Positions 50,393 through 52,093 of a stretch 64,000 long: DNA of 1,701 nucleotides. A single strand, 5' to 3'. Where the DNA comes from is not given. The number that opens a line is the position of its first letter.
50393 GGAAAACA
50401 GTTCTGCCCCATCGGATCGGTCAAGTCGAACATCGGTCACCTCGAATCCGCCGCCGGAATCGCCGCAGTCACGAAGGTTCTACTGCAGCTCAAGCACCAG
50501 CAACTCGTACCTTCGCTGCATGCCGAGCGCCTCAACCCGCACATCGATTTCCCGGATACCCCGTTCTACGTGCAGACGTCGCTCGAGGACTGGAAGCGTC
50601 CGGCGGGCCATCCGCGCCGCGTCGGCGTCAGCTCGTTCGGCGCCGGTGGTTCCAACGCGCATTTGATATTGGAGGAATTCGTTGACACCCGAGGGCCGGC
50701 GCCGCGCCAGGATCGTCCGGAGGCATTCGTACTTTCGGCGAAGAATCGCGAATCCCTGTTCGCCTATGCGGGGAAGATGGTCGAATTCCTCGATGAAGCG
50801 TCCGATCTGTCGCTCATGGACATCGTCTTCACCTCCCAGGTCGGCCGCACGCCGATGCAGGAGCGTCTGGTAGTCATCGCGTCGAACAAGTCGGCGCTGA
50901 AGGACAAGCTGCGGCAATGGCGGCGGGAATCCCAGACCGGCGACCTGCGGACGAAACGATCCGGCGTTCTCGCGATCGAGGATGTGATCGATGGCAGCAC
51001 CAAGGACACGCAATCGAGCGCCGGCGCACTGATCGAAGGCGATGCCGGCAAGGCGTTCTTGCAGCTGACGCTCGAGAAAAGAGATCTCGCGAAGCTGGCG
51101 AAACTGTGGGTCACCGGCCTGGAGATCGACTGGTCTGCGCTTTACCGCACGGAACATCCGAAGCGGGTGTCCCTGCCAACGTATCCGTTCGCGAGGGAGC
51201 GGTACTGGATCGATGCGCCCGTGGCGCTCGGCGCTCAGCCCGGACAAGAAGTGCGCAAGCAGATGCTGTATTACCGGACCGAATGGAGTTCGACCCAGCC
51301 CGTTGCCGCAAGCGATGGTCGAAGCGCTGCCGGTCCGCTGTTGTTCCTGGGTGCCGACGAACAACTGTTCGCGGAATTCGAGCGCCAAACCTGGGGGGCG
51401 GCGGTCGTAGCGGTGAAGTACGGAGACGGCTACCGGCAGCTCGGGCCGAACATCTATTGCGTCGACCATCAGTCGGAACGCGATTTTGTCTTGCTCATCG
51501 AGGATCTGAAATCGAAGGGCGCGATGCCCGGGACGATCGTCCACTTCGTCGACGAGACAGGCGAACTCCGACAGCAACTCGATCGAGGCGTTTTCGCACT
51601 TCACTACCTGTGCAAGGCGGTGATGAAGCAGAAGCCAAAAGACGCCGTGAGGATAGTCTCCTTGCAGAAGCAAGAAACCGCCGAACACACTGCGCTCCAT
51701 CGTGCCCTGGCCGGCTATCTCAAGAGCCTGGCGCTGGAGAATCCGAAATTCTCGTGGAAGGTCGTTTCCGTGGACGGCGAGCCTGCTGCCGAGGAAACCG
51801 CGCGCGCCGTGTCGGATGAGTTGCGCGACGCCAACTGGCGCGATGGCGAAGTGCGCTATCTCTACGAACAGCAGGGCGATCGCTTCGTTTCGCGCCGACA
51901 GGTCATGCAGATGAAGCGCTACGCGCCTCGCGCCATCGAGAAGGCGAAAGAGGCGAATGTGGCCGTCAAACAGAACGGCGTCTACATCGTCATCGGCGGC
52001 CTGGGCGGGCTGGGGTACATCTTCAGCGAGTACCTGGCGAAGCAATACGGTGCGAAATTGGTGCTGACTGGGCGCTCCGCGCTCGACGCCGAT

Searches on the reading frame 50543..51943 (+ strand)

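Call 84: search_protein_families(library=pfam, proteins=[window:50543-51943:+], max_evalue=0.001)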
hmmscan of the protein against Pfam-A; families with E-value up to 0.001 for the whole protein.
window:50543-51943:+ (467 aa): 4 families
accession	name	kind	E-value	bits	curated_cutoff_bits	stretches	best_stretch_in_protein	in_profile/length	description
PF21394.3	Beta-ketacyl_N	-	3.6e-31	108.5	26.9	1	265-415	2-159/170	Beta-ketoacyl synthase-like, N-terminal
PF22336.2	RhiE-like_linker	-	1.4e-15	57.5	27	1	63-127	1-64/67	RhiE-like, KS-MAT linker domain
PF22621.2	CurL-like_PKS_C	-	7.8e-15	55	27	1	62-123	3-64/64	CurL-like, PKS C-terminal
PF16197.11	KAsynt_C_assoc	-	2.9e-13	50.6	33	1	3-105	8-106/111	Ketoacyl-synthetase C-terminal extension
